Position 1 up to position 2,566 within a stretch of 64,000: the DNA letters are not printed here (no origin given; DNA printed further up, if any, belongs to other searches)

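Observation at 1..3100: AT-rich island with a fused C5-cytosine + N6-adenine DNA methyltransferase running off the window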

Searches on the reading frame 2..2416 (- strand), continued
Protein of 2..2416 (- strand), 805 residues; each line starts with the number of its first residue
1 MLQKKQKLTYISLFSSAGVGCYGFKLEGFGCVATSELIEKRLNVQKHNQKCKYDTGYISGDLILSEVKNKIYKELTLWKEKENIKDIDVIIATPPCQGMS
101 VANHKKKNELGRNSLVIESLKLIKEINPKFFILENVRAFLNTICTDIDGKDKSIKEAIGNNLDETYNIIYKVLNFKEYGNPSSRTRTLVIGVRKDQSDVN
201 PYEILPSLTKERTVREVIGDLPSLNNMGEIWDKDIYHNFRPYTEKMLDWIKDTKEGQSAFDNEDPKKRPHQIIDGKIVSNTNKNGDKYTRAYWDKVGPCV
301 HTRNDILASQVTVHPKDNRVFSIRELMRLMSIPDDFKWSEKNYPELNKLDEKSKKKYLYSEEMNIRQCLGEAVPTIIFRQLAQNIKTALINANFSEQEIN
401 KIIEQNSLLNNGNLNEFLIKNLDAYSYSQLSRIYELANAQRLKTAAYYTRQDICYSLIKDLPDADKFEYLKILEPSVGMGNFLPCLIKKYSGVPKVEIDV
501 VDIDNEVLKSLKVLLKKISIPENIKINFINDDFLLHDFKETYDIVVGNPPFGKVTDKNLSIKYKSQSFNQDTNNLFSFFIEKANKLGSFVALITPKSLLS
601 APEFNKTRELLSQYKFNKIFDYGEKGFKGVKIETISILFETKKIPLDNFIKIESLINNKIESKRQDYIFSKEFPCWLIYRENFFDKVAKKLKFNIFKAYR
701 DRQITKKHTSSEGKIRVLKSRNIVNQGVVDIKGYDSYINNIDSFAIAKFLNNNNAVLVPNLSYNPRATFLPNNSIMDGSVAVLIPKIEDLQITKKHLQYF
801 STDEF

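Call 16: find_encoding_contigs(protein=P0020, flank=10000, max_places=2)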
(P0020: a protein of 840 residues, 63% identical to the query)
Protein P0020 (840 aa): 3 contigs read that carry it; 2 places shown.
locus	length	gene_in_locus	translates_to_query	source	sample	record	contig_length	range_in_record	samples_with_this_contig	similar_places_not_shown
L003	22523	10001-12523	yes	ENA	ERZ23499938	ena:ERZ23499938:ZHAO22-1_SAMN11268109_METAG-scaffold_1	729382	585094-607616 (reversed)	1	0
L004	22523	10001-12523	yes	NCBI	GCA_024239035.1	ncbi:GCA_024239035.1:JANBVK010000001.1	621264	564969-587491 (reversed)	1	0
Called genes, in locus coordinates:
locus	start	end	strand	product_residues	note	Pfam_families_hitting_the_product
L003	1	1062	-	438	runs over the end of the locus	PF05970:PIF1, PF13245:AAA_19, PF13401:AAA_22, PF13604:AAA_30, PF03266:NTPase_1 (faint), PF21530:Pif1_2B_dom (weak)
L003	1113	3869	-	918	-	PF03699:UPF0182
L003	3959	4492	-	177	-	PF21088:MS_channel_1st, PF00924:MS_channel_2nd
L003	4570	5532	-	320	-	PF18920:DUF5671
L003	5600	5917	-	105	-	PF03297:Ribosomal_S25, PF13545:HTH_Crp_2 (faint), PF25213:HVO_A0261_N (weak), PF01047:MarR (faint), PF13412:HTH_24, PF04703:FaeA (weak), PF08220:HTH_DeoR (weak), PF08279:HTH_11 (weak)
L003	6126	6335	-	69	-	PF04149:DUF397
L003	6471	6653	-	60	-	-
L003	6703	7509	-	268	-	-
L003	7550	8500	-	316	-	PF14088:DUF4268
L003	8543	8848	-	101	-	-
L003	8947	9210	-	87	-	-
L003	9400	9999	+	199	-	PF01726:LexA_DNA_bind, PF12802:MarR_2 (faint), PF13730:HTH_36 (weak), PF00717:Peptidase_S24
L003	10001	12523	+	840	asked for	PF00145:DNA_methylase, PF07669:Eco57I, PF02384:N6_Mtase (weak)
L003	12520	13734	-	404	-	-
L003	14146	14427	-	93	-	-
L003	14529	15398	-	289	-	PF00481:PP2C, PF13672:PP2C_2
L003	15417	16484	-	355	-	PF00438:S-AdoMet_synt_N, PF02772:S-AdoMet_synt_M, PF02773:S-AdoMet_synt_C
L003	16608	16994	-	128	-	-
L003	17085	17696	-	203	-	PF09335:VTT_dom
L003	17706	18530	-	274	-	PF03477:ATP-cone (weak), PF04471:Mrr_cat (faint)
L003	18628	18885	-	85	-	PF04070:DUF378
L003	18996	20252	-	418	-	PF12704:MacB_PCD, PF02687:FtsX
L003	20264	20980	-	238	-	PF00005:ABC_tran, PF02463:SMC_N (weak), PF20720:nSTAND3 (faint), PF13304:AAA_21 (faint)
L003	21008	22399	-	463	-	PF25917:BSH_RND (faint), PF25973:BSH_CzcB (weak), PF25954:Beta-barrel_RND_2 (faint), PF25967:RND-MFP_C (weak), PF25989:YknX_C (weak)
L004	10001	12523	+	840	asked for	PF00145:DNA_methylase, PF07669:Eco57I, PF02384:N6_Mtase (weak)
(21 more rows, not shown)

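Call 17: list_cluster_members(proteins=[P0001, P0002])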
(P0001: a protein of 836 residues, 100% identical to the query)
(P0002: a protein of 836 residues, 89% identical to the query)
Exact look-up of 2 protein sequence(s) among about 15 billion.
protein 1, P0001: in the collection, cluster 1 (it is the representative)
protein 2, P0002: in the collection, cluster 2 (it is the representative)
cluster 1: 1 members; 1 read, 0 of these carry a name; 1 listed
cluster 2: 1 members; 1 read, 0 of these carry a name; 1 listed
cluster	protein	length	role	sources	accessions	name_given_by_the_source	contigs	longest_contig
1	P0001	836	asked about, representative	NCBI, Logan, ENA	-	-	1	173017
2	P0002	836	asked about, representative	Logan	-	-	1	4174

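Call 20: search_protein_families(library=pfam, proteins=[L003:12520-13734:-, L002:11207-12406:+, L002:12418-12798:+, L002:7401-8366:-, L001:2825-3148:-], max_evalue=1)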
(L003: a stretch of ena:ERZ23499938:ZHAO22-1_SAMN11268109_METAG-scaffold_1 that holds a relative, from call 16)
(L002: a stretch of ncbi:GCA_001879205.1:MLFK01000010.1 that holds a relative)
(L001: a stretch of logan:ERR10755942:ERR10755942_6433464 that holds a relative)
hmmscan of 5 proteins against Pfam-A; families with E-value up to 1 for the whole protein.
L003:12520-13734:- (404 aa): 3 families
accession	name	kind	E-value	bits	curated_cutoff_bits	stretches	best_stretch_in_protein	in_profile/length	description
PF19556.4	PRTRC_E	-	0.053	13.7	26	1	233-300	77-145/175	PRTRC system protein E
PF01844.29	HNH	-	0.092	13.4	21.4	1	297-324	12-37/47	HNH endonuclease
PF15738.11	YafQ_toxin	-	0.59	10.9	30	0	256-294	6-44/88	Bacterial toxin of type II toxin-antitoxin system, YafQ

L002:11207-12406:+ (399 aa): 1 family
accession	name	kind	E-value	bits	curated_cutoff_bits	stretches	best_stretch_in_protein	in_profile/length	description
PF23044.1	SH3-C_UBE2O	-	0.12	12.7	21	1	268-295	24-51/68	UBE2O, ubiquitin binding SH3-C domain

L002:12418-12798:+ (126 aa): 0 families

L002:7401-8366:- (321 aa): 3 families
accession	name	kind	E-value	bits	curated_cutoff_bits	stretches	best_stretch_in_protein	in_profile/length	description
PF21080.2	Methyltrans_Mon_1st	-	0.0062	16.6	27.1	1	94-169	106-177/199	Virus-capping methyltransferase, connector domain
PF12329.13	TMF_DNA_bd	-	0.092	13.2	35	1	258-297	33-72/74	TATA element modulatory factor 1 DNA binding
PF05066.19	HARE-HTH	-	0.11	13.3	25.9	1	1-60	1-58/71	HB1, ASXL, restriction endonuclease HTH domain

L001:2825-3148:- (107 aa): 1 family
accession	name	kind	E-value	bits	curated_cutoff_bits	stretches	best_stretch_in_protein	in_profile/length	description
PF01844.29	HNH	-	0.025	15.2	21.4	1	3-29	13-37/47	HNH endonuclease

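Call 21: search_solved_structures(query=L003:12520-13734:-, max_evalue=10)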
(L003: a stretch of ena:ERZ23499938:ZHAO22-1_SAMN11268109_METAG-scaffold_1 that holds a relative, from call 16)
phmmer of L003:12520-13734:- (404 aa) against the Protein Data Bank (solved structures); distinct sequences matched with E-value up to 10: 2.
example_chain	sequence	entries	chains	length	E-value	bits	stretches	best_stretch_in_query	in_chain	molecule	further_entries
5elj_A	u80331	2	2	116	0.14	14.6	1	100-162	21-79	SUMO-Affirmer-S2D5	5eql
1b5s_A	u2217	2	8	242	1.1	11.6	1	28-85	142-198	DIHYDROLIPOAMIDE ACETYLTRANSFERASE | Dihydrolipoyllysine-residue acetyltransferase component of pyruvate dehydrogenase complex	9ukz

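Call 26: find_related_loci(query=A1, collection=genome_contigs, flank=10000)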
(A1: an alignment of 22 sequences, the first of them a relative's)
Query A1 (836 aa) in genome_contigs; peptide patterns used: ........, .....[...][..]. (x = any residue, [..] = any of these).
600 stretches matched a pattern (row limit reached: there are more); 587 encode a relative of the query (tblastn E <= 1e-3); the best 80 are kept; 80 distinct loci.
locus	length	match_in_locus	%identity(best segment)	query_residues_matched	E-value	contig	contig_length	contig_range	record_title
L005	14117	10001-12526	63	1-832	0e+0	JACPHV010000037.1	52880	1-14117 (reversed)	MAG: Candidatus Uhrbacteria bacterium isolate NC_groundwater_423_Ag_B-0.1um_48_14 GD18-4_B1_scaffold_1334202, whole geno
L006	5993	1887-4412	63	1-832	0e+0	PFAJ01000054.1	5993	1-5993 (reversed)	MAG: Candidatus Doudnabacteria bacterium CG10_big_fil_rev_8_21_14_0_10_41_10 CG10_8_21_14_0.10_scaffold_20319_c, whole g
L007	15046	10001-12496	64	2-832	0e+0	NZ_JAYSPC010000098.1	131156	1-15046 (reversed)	MAG: Flavobacterium sp. isolate GFS_11400 GFS_11400_97, whole genome shotgun sequence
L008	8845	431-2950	62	1-835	0e+0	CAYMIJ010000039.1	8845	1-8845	MAG TPA_asm: uncultured Flavobacteriaceae bacterium isolate SRP170004_co1_396 genome assembly, contig: NODE_12894_length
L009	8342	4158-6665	62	4-832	0e+0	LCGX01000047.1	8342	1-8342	MAG: Candidatus Nomurabacteria bacterium GW2011_GWF2_43_8 UW07_C0047, whole genome shotgun sequence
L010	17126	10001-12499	61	4-832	0e+0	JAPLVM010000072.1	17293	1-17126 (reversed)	MAG: Patescibacteria group bacterium isolate LacPavin_0920_SED1_MAG_39_9 LacPavin_0920_SED1_scaffold_760734, whole genom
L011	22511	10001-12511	61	1-832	0e+0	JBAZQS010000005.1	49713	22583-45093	MAG: Patescibacteria group bacterium isolate SO_2017_SWC_59 scaffold_652_c1_LP-4_2017, whole genome shotgun sequence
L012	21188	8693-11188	63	2-832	0e+0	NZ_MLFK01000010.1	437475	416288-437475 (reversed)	Flavobacterium johnsoniae strain CI04 NODE_10, whole genome shotgun sequence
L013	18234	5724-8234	62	1-832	0e+0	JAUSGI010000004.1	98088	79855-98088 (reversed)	MAG: bacterium isolate E14_metabat.bin.111 E14_k141_1674902, whole genome shotgun sequence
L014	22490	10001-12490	61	2-832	0e+0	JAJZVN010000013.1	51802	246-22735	MAG: bacterium isolate SKS5.bin53 NODE_1089_length_51802_cov_6.175094, whole genome shotgun sequence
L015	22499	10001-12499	61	5-832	0e+0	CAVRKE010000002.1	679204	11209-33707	MAG: Candidatus Levybacteria bacterium isolate MFD01476.bin.1.95 genome assembly, contig: contig_6007, whole genome shot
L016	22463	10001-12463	60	9-831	0e+0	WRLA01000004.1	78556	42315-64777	MAG: Bacteroidales bacterium isolate Th196P3bin138 Ga0099364_10000337, whole genome shotgun sequence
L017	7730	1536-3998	61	9-831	0e+0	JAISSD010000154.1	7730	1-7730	MAG: Prevotella sp. isolate Kf353_bin95 k119_1223565, whole genome shotgun sequence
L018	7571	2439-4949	61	1-832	0e+0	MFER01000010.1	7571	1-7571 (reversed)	MAG: Candidatus Doudnabacteria bacterium RIFCSPHIGHO2_02_FULL_43_13b rifcsphigho2_02_scaffold_44703, whole genome shotgu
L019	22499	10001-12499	60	1-831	0e+0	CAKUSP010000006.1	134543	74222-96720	MAG: uncultured Bacteroidales bacterium isolate REFINED_METABAT215_TOP10_CONTIGS_1500_ASSEMBLY_K77_MERGED__Hadza_MoBio_h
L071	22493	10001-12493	58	5-836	0e+0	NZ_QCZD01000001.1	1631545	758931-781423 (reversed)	Maribacter litoralis strain SDRB-Phe2 scaffold_1, whole genome shotgun sequence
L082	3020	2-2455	57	11-832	0e+0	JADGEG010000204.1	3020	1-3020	MAG: Arcobacter sp. isolate BB30 NODE_41830_length_3020_cov_3.270455, whole genome shotgun sequence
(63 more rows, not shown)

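Call 33: find_encoding_contigs(protein=P0002, flank=10000, max_places=3)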
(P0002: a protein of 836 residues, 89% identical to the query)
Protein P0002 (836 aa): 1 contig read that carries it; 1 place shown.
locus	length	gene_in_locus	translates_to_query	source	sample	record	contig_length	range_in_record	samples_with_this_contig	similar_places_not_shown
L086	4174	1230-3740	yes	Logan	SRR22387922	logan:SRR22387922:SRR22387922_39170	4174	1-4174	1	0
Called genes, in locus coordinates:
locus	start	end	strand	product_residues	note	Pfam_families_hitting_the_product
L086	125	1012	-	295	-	-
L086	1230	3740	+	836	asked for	PF00145:DNA_methylase, PF07669:Eco57I, PF05175:MTS (weak)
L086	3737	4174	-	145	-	?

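Call 37: find_homologous_proteins(query=L003:12520-13734:-, max_evalue=0.00001)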
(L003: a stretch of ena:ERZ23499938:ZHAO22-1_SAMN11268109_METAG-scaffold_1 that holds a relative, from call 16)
Query L003:12520-13734:- (404 aa): 740 proteins with E <= 0.00001 among 3476 candidates; the best 120 are listed.
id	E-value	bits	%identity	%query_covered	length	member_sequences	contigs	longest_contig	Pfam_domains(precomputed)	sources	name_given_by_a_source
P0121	3.5e-268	907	100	100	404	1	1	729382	-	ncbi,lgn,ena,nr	ncbi:MAG: hypothetical protein KJI72_03050 [Patescibacteria group bacterium]|nr:hypothetical protein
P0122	1.8e-190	651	71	98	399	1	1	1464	-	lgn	-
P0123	3.3e-189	647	73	98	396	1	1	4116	-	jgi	jgi:hypothetical protein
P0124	1.7e-188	645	73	98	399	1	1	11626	-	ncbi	ncbi:hypothetical protein ACFLY7_01545 [Patescibacteria group bacterium]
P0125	2.2e-186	638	71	99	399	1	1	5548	-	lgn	-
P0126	1.8e-185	635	71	97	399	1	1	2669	-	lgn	-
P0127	3.0e-184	631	70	97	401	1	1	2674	-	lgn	-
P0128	1.0e-183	629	68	99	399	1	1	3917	-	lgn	-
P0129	3.7e-182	624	69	100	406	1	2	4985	-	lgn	-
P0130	2.2e-179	615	67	99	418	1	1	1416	-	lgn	-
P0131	3.9e-179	614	68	97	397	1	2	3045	-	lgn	-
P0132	1.7e-177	608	67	97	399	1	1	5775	-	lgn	-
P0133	1.1e-176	606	66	98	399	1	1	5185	-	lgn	-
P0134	1.2e-174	599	69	98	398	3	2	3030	-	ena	-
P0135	2.0e-174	598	67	96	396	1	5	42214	-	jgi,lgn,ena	-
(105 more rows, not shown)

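Call 46: predict_structure(alignment_id=A2)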
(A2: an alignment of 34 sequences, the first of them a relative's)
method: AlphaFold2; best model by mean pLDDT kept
length: 404 residues; sequences in the alignment: 34
mean_pLDDT: 88.1   pTM: 0.83
mean pLDDT of the five models: 88.1, 87.1, 86.2, 85.7, 85.6
residues with pLDDT >= 90: 253; 70-90: 118; 50-70: 27; < 50: 6
segments of 3 or more residues with pLDDT < 50: 247-250
pLDDT, mean of each block of 10 residues (from residue 1): 78 93 87 90 97 94 94 84 74 84 95 93 96 93 96 97 93 95 94 87 92 92 84 72 49 60 73 90 92 90 93 92 94 87 94 94 82 94 91 95 88
secondary structure, 60 per line:
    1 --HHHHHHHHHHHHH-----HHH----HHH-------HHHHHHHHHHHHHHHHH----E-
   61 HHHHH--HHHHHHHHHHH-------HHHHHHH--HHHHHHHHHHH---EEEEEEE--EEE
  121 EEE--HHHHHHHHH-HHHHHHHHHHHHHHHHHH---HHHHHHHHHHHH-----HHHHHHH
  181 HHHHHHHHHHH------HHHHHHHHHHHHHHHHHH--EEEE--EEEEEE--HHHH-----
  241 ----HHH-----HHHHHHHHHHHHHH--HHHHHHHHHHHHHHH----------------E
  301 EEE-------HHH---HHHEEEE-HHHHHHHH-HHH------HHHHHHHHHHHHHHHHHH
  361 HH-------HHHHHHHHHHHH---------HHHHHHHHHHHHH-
elements in order: H3-15 H38-54 H61-65 H68-78 H86-92 H95-105 E109-115 E118-123 H126-134 H136-153 H157-168 H174-191 H198-215 E218-221 E224-229 H232-235 H253-266 H269-283 E300-303 E320-323 H325-332 H343-362 H370-381 H391-403

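Call 49: fold_search(model_id=the predicted structure, library=pdb)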
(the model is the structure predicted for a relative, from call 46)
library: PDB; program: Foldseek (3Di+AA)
matches with E <= 10: 269; with E <= 0.001: 0
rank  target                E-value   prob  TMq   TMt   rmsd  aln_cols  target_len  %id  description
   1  5dfn_B                1.7e-01  0.60  0.15  0.30  16.1       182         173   16  Structure of Tetrahymena Telomerase P45 C-terminal domain (released 2015-10-28)
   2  5dfn_A                1.9e-01  0.60  0.16  0.31  16.2       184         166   16  Structure of Tetrahymena Telomerase P45 C-terminal domain (released 2015-10-28)
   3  4z31_B                2.3e-01  0.63  0.19  0.25  14.2       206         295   10  Crystal structure of the RC3H2 ROQ domain in complex with stem-loop and double-stranded forms of RNA (released 2015-10-14)
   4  4z31_A                2.7e-01  0.63  0.20  0.26  14.3       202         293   10  Crystal structure of the RC3H2 ROQ domain in complex with stem-loop and double-stranded forms of RNA (released 2015-10-14)
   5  4zlc_B                3.4e-01  0.85  0.20  0.43   8.9       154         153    9  Crystal structure of the ROQ domain of human Roquin-2 (released 2015-08-19)
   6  6tqa_C                3.5e-01  0.90  0.20  0.45   8.5       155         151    9  X-ray structure of Roquin ROQ domain in complex with a UCP3 CDE2 SL RNA motif (released 2020-05-27)
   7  4qi2_A                3.8e-01  0.75  0.19  0.42  11.8       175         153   11  X-ray structure of the ROQ domain from murine Roquin-1 in complex with a 23-mer Tnf-CDE RNA (released 2014-07-16)
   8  4qi2_D                4.0e-01  0.72  0.19  0.42  11.8       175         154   11  X-ray structure of the ROQ domain from murine Roquin-1 in complex with a 23-mer Tnf-CDE RNA (released 2014-07-16)
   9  5dok_B                4.0e-01  0.35  0.15  0.30  16.3       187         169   16  Crystal structure of Tetrahymena p45C (released 2015-11-25)
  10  4zlc_A                4.2e-01  0.60  0.18  0.38  12.1       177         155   11  Crystal structure of the ROQ domain of human Roquin-2 (released 2015-08-19)
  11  4qil_B                4.6e-01  0.57  0.21  0.27  13.3       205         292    9  Crystal structure of the ROQ domain of human Roquin in complex with the Hmg19 stem-loop RNA (released 2014-07-16)
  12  4qik_B                5.3e-01  0.41  0.19  0.24  14.3       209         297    9  Crystal structure of the ROQ domain of human Roquin in complex with the TNF23 RNA duplex (released 2014-07-16)
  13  4qil_A                5.5e-01  0.54  0.20  0.26  13.8       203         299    8  Crystal structure of the ROQ domain of human Roquin in complex with the Hmg19 stem-loop RNA (released 2014-07-16)
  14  4ulw_A                6.0e-01  0.87  0.18  0.42   5.3       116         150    8  Crystal structure of the ROQ-domain of human ROQUIN1 (released 2015-01-14)
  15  8e4y                  6.6e-01  0.66  0.16  0.11   7.2       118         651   15  Cryo-EM structure of human glycerol-3-phosphate acyltransferase 1 (GPAT1) in complex with 2-oxohexadecyl-CoA (released 2022-12-21)
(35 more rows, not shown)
